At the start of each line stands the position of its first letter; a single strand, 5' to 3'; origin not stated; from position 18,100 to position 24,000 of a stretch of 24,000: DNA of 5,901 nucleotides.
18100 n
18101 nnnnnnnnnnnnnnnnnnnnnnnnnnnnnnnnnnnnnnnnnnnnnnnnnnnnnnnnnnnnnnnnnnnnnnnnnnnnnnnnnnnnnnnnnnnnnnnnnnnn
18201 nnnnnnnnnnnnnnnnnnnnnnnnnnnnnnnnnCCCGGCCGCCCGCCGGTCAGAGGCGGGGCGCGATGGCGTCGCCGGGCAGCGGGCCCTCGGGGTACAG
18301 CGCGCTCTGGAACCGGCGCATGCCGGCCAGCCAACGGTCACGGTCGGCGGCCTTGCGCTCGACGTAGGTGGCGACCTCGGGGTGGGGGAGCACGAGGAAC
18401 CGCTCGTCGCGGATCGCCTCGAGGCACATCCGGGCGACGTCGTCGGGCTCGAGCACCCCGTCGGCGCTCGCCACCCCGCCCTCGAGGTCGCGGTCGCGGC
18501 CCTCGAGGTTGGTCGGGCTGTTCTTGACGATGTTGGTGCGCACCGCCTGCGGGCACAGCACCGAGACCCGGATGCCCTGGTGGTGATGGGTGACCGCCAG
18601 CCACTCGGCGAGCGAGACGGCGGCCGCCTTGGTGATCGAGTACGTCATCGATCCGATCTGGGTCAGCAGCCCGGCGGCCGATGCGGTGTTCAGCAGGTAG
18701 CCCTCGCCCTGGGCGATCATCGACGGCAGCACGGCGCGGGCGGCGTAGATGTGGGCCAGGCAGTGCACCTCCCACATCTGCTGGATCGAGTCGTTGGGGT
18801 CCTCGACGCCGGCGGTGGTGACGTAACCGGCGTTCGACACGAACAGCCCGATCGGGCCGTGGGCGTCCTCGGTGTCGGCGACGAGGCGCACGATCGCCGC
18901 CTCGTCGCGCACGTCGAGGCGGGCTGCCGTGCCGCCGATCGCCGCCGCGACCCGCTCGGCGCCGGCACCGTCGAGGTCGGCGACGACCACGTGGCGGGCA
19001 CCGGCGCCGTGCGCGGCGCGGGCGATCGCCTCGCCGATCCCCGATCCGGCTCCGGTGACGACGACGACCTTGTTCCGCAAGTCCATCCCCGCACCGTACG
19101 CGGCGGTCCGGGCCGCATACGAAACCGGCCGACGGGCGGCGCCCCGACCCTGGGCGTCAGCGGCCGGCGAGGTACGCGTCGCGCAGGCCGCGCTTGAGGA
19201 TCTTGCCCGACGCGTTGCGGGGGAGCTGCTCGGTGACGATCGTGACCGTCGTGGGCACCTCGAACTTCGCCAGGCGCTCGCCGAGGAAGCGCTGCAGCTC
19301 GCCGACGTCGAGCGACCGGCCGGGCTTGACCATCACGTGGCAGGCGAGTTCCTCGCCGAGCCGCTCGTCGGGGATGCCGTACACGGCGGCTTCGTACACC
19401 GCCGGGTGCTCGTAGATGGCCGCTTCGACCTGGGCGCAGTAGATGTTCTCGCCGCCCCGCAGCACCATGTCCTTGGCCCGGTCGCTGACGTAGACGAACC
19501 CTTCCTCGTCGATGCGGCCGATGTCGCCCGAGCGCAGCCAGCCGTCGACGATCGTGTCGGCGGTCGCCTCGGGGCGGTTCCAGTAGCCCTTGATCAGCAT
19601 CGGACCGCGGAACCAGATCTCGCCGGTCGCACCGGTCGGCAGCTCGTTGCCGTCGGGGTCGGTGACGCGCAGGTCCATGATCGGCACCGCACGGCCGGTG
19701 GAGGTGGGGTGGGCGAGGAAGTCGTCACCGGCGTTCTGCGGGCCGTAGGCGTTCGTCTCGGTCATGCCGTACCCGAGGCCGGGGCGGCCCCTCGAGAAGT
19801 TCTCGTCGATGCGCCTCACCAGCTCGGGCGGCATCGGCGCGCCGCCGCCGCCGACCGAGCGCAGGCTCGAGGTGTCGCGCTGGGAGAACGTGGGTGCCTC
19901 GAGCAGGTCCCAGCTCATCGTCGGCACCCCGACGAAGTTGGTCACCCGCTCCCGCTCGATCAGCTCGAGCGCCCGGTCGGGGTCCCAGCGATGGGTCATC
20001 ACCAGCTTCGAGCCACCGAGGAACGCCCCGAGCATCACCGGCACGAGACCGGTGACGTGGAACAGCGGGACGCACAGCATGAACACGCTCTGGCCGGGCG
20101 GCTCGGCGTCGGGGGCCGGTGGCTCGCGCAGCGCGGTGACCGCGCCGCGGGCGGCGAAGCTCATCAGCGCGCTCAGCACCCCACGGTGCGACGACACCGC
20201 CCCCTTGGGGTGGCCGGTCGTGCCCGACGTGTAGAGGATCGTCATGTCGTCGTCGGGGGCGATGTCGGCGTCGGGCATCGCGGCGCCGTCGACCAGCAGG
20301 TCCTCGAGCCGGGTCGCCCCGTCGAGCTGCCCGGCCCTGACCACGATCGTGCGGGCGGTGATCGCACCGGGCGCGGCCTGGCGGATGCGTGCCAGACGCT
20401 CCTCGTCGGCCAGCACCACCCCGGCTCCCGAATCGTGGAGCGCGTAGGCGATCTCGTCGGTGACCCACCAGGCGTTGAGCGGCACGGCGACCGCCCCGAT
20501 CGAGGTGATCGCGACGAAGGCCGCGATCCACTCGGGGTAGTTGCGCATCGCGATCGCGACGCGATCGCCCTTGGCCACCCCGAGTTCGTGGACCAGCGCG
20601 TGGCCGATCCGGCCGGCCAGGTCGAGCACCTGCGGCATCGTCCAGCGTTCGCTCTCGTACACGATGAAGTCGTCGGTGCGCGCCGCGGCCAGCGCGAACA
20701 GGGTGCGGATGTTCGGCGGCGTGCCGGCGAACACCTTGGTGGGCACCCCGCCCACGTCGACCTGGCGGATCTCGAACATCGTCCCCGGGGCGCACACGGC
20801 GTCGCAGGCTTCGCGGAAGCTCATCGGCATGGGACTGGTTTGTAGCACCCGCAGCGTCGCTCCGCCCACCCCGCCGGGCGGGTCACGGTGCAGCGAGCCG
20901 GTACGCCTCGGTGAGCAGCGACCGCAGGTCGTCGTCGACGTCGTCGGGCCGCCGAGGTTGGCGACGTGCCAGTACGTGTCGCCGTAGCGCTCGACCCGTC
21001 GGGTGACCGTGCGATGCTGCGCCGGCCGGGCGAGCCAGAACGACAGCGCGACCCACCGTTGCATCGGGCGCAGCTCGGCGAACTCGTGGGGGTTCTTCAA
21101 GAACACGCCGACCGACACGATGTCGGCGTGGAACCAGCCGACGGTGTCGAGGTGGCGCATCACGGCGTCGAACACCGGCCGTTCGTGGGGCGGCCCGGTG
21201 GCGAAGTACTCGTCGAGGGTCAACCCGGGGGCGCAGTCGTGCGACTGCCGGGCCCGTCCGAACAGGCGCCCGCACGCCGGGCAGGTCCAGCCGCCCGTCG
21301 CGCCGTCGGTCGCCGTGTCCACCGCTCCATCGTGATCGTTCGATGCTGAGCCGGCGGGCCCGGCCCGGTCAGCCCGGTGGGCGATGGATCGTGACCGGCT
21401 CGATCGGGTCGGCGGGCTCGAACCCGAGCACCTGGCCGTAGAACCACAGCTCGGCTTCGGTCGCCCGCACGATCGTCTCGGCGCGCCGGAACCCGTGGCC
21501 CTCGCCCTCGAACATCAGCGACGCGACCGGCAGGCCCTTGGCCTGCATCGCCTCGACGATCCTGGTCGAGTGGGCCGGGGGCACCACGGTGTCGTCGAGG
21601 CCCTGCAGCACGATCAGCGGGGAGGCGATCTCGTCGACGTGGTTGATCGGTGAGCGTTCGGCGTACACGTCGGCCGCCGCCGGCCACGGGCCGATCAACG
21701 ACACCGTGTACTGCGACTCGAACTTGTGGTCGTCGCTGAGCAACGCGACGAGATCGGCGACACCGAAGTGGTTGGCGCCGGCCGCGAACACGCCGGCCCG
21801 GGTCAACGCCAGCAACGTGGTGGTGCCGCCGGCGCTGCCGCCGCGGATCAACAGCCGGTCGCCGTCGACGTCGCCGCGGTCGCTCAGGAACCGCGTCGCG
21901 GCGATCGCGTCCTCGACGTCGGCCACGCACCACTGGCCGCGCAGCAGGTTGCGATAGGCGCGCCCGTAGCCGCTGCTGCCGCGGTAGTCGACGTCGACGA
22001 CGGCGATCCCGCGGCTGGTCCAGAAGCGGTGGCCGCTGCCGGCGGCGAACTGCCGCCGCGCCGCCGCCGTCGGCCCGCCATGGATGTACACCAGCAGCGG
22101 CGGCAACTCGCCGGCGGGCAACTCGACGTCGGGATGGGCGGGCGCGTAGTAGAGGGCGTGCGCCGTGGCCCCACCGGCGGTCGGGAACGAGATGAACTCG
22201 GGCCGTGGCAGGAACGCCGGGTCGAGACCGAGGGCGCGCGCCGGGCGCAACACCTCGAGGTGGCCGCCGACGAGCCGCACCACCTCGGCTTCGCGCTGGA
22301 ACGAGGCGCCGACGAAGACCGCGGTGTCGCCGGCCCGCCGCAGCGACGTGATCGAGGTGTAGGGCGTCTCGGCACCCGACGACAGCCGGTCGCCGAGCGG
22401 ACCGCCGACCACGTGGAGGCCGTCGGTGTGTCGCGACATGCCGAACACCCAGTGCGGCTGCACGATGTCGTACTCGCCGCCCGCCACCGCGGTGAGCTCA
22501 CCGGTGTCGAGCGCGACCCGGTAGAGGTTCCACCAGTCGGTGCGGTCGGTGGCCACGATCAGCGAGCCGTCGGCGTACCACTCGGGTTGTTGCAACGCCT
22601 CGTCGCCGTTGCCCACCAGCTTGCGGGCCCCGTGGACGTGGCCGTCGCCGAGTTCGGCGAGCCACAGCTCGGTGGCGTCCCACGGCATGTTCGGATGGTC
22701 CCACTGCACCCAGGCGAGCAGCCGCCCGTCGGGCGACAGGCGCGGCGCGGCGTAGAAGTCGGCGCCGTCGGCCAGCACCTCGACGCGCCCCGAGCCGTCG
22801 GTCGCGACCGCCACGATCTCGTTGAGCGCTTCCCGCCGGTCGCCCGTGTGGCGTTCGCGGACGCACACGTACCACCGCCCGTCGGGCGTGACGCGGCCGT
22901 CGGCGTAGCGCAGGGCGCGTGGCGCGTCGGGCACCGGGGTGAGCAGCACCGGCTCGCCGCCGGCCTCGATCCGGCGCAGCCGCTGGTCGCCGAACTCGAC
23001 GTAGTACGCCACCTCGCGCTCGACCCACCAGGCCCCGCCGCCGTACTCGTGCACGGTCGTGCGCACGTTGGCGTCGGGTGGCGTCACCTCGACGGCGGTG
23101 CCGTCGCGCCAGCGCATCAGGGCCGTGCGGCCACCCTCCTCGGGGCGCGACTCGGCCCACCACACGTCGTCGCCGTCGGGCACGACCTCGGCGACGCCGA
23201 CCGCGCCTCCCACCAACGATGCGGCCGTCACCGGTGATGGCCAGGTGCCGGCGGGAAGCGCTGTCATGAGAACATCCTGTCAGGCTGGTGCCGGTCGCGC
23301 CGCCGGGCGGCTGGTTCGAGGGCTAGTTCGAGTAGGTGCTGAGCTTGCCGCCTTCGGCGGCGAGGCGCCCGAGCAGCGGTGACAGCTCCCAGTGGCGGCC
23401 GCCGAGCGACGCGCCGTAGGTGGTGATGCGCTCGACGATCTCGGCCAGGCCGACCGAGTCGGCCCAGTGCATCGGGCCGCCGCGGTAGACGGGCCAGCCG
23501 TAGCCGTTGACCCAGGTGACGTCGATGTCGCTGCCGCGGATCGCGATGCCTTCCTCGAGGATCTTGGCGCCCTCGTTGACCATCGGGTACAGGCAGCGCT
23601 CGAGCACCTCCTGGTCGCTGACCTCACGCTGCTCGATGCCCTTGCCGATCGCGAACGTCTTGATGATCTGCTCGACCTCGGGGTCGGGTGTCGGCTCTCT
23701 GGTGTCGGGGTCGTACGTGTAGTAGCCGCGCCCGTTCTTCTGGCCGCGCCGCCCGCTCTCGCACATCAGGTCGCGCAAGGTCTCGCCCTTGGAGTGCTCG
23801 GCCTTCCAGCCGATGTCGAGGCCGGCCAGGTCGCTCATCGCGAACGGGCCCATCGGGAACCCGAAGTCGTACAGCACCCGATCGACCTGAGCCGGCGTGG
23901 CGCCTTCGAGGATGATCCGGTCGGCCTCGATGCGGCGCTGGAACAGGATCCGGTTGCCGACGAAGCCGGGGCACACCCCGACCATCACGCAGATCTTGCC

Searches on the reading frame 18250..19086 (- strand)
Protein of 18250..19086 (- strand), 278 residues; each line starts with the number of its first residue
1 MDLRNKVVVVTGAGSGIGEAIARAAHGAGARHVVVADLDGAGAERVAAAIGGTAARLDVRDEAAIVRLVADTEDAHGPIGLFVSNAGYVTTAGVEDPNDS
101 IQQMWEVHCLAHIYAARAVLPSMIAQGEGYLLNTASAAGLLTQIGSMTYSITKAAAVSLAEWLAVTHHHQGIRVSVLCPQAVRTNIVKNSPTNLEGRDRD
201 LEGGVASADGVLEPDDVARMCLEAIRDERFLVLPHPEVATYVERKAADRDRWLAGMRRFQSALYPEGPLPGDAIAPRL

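Call 11: search_protein_families(library=pfam, proteins=[window:18250-19086:-], max_evalue=0.001)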
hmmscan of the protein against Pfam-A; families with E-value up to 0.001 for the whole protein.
window:18250-19086:- (278 aa): 3 families
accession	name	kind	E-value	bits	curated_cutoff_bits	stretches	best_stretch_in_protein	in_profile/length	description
PF00106.31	adh_short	-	6.4e-36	124.1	26.6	1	6-192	1-192/195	short chain dehydrogenase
PF13561.12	adh_short_C2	-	2.7e-30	106.1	27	1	12-222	1-214/236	Enoyl-(Acyl carrier protein) reductase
PF08659.16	KR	-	2.3e-05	24.8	22.6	1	8-164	3-164/180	KR domain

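Call 29: search_protein_families(library=ncbifam, proteins=[window:18250-19086:-], max_evalue=0.001)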
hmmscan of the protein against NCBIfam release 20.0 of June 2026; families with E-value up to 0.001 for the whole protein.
window:18250-19086:- (278 aa): 206 families (the best 25 are shown)
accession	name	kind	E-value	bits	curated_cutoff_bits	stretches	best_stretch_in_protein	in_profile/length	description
NF005878.0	PRK07825.1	subfamily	1.6e-38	132.7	287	1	2-232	6-224/278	short chain dehydrogenase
NF005559.1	PRK07231.1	subfamily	1.8e-38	132.5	215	1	3-221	2-225/249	glucose 1-dehydrogenase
NF004843.0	PRK06194.1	equivalog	9.1e-34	117.2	308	1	2-248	3-268/295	hypothetical protein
NF052558.1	MBtsdlDhBudC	equivalog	2.3e-33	115.8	270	1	4-192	2-192/250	meso-2,3-butanediol dehydrogenase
NF004514.1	PRK05855.1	equivalog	9.2e-33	113.6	455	1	3-239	311-557/578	SDR family oxidoreductase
NF004196.0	PRK05650.1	equivalog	3.8e-32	111.4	297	1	6-245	3-245/272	SDR family oxidoreductase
NF006123.0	PRK08267.1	equivalog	7.2e-32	110.6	261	1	6-239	3-234/261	SDR family oxidoreductase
NF004791.0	PRK06138.1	equivalog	1.7e-31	109.4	312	1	1-222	1-228/252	SDR family oxidoreductase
NF005067.0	PRK06484.1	equivalog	6.2e-31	107.5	713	1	4-189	8-198/524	short chain dehydrogenase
NF004198.0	PRK05653.1-3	equivalog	1.3e-30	106.7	296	1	3-196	5-203/248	3-oxoacyl-ACP reductase FabG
NF009093.0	PRK12429.1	subfamily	1.9e-30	106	258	1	2-190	2-195/259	3-hydroxybutyrate dehydrogenase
NF004824.0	PRK06180.1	subfamily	2.2e-30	105.8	298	1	5-190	4-191/279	oxidoreductase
NF004526.0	PRK05872.1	subfamily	5.5e-30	104.5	276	1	2-196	7-204/297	short-chain dehydrogenase/reductase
NF004529.0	PRK05876.1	equivalog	3.9e-28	98.7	338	1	6-251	7-263/275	short chain dehydrogenase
NF005469.0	PRK07063.1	equivalog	6.6e-28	97.9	306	1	3-190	5-199/260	SDR family oxidoreductase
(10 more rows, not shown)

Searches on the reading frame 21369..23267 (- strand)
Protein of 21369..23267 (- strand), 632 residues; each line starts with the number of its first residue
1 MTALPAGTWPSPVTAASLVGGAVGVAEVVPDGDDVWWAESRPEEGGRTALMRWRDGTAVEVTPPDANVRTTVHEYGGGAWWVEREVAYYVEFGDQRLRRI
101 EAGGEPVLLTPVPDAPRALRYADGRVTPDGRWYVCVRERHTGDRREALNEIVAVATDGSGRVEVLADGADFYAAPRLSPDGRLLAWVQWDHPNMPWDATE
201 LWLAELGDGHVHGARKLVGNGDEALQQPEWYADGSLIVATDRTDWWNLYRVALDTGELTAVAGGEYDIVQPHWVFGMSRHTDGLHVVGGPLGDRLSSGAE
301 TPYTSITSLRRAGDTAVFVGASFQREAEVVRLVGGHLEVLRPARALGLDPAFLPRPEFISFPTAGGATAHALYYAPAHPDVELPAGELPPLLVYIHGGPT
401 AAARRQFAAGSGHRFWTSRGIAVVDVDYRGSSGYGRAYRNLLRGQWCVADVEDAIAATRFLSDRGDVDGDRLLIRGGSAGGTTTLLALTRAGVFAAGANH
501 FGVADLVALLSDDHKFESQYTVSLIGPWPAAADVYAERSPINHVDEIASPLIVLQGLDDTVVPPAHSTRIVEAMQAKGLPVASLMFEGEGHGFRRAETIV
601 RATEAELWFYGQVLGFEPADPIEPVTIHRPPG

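Call 11: search_protein_families(library=pfam, proteins=[window:21369-23267:-], max_evalue=0.001)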
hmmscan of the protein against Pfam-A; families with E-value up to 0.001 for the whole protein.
window:21369-23267:- (632 aa): 6 families
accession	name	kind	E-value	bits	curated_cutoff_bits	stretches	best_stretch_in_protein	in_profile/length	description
PF00326.27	Peptidase_S9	-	1.3e-45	155.9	22.6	1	415-615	9-211/213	Prolyl oligopeptidase family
PF20434.5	BD-FAE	-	8.4e-14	52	26.8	1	389-573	13-214/215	BD-FAE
PF01738.24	DLH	-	5.4e-07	29.9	21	1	450-599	76-194/217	Dienelactone hydrolase family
PF02129.25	Peptidase_S15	-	0.00044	20.5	23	0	532-585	206-254/262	X-Pro dipeptidyl-peptidase (S15 family)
PF08450.18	SGL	-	0.00069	19.7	26.3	0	107-186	74-150/246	SMP-30/Gluconolactonase/LRE-like region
PF12146.15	Hydrolase_4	-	0.00085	19.1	27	0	543-577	186-220/239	Serine aminopeptidase, S33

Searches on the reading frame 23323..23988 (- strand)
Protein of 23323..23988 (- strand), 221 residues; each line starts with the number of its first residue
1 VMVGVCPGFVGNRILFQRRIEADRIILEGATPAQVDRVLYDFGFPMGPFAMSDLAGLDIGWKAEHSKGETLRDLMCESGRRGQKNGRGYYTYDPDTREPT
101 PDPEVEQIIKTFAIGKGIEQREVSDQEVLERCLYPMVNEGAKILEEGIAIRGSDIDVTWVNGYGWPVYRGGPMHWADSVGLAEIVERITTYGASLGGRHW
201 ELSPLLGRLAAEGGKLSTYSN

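Call 11: search_protein_families(library=pfam, proteins=[window:23323-23988:-], max_evalue=0.001)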
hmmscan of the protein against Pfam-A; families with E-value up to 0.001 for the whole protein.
window:23323-23988:- (221 aa): 1 family
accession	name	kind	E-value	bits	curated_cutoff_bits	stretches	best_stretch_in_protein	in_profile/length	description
PF00725.27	3HCDH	-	1.6e-30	105.9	22.1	2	8-92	1-97/97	3-hydroxyacyl-CoA dehydrogenase, C-terminal domain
